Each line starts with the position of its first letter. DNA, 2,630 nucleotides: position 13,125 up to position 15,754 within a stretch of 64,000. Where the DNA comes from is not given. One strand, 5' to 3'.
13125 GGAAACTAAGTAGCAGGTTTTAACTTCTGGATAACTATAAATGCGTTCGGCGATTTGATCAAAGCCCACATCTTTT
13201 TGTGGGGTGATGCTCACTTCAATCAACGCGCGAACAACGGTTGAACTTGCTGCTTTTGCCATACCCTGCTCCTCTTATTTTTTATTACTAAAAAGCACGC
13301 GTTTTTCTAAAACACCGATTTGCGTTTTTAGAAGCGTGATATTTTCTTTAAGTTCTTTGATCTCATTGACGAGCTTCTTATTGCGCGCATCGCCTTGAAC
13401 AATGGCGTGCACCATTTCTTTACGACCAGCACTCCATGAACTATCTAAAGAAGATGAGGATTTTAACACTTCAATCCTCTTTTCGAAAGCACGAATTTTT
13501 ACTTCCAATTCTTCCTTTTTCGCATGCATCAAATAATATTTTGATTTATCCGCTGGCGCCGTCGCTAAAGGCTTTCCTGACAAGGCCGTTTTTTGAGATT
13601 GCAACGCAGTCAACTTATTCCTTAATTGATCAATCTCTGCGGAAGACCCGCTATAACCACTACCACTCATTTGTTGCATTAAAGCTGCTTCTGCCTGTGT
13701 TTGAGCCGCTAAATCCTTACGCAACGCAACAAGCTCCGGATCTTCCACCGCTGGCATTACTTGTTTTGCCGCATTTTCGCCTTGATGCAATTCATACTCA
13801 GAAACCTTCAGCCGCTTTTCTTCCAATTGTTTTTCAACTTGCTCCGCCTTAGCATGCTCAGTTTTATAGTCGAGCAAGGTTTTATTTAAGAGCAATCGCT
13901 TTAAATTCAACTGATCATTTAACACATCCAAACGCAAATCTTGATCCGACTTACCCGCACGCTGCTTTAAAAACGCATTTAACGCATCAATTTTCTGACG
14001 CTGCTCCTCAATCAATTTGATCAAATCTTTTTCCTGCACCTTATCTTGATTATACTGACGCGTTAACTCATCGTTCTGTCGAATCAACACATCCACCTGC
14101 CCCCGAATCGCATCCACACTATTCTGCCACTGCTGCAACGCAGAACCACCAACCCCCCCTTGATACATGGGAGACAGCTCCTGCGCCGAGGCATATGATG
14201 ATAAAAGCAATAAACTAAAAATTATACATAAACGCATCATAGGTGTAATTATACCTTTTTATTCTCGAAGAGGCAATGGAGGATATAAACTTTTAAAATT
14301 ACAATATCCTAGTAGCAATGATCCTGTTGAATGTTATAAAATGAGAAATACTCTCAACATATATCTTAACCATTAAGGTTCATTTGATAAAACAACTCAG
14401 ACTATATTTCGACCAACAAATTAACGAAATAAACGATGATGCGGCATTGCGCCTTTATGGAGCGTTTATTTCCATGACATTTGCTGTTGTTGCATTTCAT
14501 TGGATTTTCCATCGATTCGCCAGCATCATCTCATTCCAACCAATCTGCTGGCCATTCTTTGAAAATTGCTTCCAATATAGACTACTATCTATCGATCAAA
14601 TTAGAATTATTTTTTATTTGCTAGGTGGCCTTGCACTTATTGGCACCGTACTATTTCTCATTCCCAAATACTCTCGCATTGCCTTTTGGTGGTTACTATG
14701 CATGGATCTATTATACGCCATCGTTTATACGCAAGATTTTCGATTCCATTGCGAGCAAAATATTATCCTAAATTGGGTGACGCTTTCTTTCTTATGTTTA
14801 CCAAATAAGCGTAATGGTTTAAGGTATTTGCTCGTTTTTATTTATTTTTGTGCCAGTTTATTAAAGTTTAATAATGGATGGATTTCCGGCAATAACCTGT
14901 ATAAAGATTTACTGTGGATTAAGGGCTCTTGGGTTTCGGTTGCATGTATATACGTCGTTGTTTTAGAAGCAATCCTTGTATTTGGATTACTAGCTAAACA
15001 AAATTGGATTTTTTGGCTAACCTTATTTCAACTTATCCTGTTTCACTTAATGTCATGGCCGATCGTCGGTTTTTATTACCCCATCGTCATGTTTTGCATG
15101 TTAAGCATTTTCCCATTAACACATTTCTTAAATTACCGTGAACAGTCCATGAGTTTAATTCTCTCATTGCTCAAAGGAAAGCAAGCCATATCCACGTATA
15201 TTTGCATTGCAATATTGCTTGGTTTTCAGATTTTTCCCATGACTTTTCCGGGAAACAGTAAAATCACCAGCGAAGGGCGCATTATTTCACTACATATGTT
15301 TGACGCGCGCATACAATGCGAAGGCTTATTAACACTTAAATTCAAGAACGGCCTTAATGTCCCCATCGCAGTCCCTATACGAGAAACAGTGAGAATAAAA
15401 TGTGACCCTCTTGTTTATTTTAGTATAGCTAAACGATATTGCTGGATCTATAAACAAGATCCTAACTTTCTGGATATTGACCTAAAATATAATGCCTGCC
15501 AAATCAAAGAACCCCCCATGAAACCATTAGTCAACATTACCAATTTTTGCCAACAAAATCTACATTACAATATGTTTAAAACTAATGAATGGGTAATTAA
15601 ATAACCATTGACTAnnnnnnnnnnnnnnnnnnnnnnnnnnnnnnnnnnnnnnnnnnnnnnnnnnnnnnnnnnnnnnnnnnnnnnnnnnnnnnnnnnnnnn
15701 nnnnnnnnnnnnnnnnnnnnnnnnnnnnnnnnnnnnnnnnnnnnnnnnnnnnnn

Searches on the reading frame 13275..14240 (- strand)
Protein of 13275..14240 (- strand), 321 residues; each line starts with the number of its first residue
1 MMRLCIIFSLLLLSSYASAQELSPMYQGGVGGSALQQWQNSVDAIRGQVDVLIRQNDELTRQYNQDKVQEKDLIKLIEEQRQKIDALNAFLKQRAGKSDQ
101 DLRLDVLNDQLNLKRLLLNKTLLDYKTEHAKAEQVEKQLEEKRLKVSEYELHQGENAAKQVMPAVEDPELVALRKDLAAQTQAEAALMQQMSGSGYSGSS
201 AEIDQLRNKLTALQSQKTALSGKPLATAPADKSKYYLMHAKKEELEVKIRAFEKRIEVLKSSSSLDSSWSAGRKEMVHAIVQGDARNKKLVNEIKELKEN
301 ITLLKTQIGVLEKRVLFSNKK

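Call 9: search_protein_families(library=pfam, proteins=[window:13275-14240:-], max_evalue=0.001)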
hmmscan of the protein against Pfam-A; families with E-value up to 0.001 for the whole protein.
window:13275-14240:- (321 aa): 0 families

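Call 17: search_protein_families(library=pfam, proteins=[window:13275-14240:-], max_evalue=10)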
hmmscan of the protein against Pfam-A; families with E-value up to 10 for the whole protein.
window:13275-14240:- (321 aa): 6 families
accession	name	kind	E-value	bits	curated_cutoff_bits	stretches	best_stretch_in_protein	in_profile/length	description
PF16034.10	JAKMIP_CC3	-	0.023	14.8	30.2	1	205-318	78-196/200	JAKMIP CC3 domain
PF20570.3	DUF6779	-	0.028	15.5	28.1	2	172-230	43-100/108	Domain of unknown function (DUF6779)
PF00509.23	Hemagglutinin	-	0.3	9.9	31.8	1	68-142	383-457/550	Haemagglutinin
PF04977.20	DivIC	-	0.71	10.2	28.9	1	281-306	27-52/80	Septum formation initiator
PF14282.11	FlxA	-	6.9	7.3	26.3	2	36-93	13-67/101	FlxA-like protein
PF16326.10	ABC_tran_CTD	-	7.6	7.3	32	1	169-217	9-57/69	ABC transporter C-terminal domain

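Call 45: search_protein_families(library=pfam, proteins=[P0002], max_evalue=0.05)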
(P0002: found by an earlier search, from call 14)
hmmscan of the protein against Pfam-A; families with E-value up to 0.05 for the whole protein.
P0002 (419 aa): 2 families
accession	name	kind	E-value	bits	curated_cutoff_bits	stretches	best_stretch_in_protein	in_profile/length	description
PF00090.25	TSP_1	-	0.00016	22.2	21.6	1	138-177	2-40/49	Thrombospondin type 1 domain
PF19028.6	TSP1_spondin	-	0.0022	18.7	41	1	134-175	1-42/52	Spondin-like TSP1 domain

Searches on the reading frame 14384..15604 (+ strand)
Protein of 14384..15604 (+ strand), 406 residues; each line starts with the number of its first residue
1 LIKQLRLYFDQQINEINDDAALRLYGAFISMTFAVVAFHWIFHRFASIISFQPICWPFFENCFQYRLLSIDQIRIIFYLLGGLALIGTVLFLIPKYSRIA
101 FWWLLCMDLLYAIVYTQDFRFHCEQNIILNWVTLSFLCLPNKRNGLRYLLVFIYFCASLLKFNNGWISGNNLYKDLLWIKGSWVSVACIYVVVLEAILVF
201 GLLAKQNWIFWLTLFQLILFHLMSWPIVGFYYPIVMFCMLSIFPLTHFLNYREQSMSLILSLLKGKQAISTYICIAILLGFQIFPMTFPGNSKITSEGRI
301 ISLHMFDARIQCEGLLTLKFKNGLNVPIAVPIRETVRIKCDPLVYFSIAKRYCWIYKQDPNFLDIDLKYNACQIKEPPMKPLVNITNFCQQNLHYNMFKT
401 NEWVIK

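Call 9: search_protein_families(library=pfam, proteins=[window:14384-15604:+], max_evalue=0.001)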
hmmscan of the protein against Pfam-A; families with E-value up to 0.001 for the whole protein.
window:14384-15604:+ (406 aa): 0 families

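Call 14: list_cluster_members(proteins=[P0001, window:14384-15604:+, window:13275-14240:-])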
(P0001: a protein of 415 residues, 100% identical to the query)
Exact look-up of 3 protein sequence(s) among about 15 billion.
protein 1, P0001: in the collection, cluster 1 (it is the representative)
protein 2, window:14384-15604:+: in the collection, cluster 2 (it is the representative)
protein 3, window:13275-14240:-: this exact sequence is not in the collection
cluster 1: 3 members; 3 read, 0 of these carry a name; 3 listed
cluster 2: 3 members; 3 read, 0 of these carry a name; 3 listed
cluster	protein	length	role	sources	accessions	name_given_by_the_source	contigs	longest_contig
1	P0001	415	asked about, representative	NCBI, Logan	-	-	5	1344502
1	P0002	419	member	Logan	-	-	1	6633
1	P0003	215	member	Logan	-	-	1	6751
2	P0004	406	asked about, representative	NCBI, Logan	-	-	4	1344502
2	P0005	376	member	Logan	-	-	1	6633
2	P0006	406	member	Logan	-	-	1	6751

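Call 17: search_protein_families(library=pfam, proteins=[window:14384-15604:+], max_evalue=10)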
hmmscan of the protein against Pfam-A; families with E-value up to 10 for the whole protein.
window:14384-15604:+ (406 aa): 1 family
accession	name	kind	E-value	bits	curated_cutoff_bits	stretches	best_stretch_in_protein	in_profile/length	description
PF07291.16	MauE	-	0.001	19.8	27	2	146-222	8-85/128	Methylamine utilisation protein MauE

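Call 45: search_protein_families(library=pfam, proteins=[P0002], max_evalue=0.05)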
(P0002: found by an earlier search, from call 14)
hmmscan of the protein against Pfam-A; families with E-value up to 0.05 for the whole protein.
P0002 (419 aa): 2 families
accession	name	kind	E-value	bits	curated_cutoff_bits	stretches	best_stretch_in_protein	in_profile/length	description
PF00090.25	TSP_1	-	0.00016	22.2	21.6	1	138-177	2-40/49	Thrombospondin type 1 domain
PF19028.6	TSP1_spondin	-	0.0022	18.7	41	1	134-175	1-42/52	Spondin-like TSP1 domain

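Call 84: find_homologous_proteins(query=window:14384-15604:+, max_evalue=0.01)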
Query window:14384-15604:+ (406 aa): 78 proteins with E <= 0.01 among 4125 candidates.
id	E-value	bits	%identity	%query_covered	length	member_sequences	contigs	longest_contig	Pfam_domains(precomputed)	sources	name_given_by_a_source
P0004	1.3e-275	933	100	100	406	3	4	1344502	-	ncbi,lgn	-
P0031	1.9e-133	464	52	99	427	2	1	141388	-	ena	-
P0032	2.1e-130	454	51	100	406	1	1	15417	-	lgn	-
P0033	1.4e-119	418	46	100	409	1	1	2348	-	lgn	-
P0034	1.1e-115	406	45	100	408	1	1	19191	-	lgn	-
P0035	1.1e-114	402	45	100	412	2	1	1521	-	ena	-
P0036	6.7e-113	396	45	99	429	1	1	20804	-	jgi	jgi:hypothetical protein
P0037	9.4e-113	396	45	98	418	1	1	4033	-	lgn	-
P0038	2.0e-111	392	42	100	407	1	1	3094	-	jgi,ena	-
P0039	2.2e-110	388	43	100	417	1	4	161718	-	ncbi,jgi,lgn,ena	-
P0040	1.1e-107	379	42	99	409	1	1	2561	-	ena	-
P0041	1.6e-107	379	45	98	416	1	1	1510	-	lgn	-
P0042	6.0e-105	370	42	98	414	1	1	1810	-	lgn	-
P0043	1.2e-102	363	41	99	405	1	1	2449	-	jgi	-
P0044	4.3e-94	334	40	97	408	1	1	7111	-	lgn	-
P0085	2.1e-67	247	35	99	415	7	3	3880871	-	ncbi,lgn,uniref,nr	ncbi:hypothetical protein DOM21_17340 [Bacteriovorax stolpii]|uniref:Uncharacterized protein n=1 Tax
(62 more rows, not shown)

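Call 85: find_encoding_contigs(protein=P0031, flank=5000, max_places=2)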
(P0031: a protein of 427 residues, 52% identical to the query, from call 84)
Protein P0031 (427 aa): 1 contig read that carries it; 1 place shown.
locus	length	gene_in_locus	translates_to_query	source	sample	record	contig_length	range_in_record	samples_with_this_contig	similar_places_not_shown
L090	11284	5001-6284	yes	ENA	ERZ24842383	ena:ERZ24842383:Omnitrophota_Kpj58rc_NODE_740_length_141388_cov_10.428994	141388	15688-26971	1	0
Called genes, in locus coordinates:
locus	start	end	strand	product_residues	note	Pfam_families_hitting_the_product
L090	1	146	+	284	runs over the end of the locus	-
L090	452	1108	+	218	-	PF05552:MS_channel_1st_1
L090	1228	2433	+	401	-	-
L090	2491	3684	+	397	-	-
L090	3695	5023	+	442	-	-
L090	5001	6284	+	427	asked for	-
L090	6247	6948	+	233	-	PF00590:TP_methylase (weak)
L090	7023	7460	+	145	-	PF22381:Staph_reg_Sar_Rot, PF12802:MarR_2, PF01047:MarR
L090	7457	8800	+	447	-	PF02321:OEP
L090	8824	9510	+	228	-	PF25917:BSH_RND, PF25954:Beta-barrel_RND_2 (faint)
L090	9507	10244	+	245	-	PF00005:ABC_tran, PF13304:AAA_21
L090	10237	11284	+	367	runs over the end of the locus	PF12679:ABC2_membrane_2, PF12698:ABC2_membrane_3, PF12730:ABC2_membrane_4, PF01061:ABC2_membrane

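Call 86: find_encoding_contigs(protein=P0085, flank=5000, max_places=2)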
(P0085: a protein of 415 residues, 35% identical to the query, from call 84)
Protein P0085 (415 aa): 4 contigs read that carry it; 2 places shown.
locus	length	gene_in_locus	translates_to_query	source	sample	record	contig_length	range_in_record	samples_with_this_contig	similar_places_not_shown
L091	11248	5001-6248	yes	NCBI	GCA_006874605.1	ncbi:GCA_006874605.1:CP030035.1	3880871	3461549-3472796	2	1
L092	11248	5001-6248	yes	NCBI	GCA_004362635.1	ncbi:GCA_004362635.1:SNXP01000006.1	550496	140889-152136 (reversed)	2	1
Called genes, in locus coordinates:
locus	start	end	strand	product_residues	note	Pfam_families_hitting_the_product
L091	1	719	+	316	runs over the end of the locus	-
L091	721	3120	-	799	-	PF01564:Spermine_synth (weak)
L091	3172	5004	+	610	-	-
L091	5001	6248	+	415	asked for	-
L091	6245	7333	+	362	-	-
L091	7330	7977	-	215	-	PF00702:Hydrolase, PF13419:HAD_2, PF13242:Hydrolase_like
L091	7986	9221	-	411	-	PF00067:p450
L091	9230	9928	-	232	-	PF02668:TauD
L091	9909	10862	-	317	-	PF05141:DIT1_PvcA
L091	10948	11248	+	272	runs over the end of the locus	PF00126:HTH_1, PF03466:LysR_substrate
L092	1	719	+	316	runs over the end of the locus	-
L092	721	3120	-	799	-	PF01564:Spermine_synth (weak)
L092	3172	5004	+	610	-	-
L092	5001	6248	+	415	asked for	-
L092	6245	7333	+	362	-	-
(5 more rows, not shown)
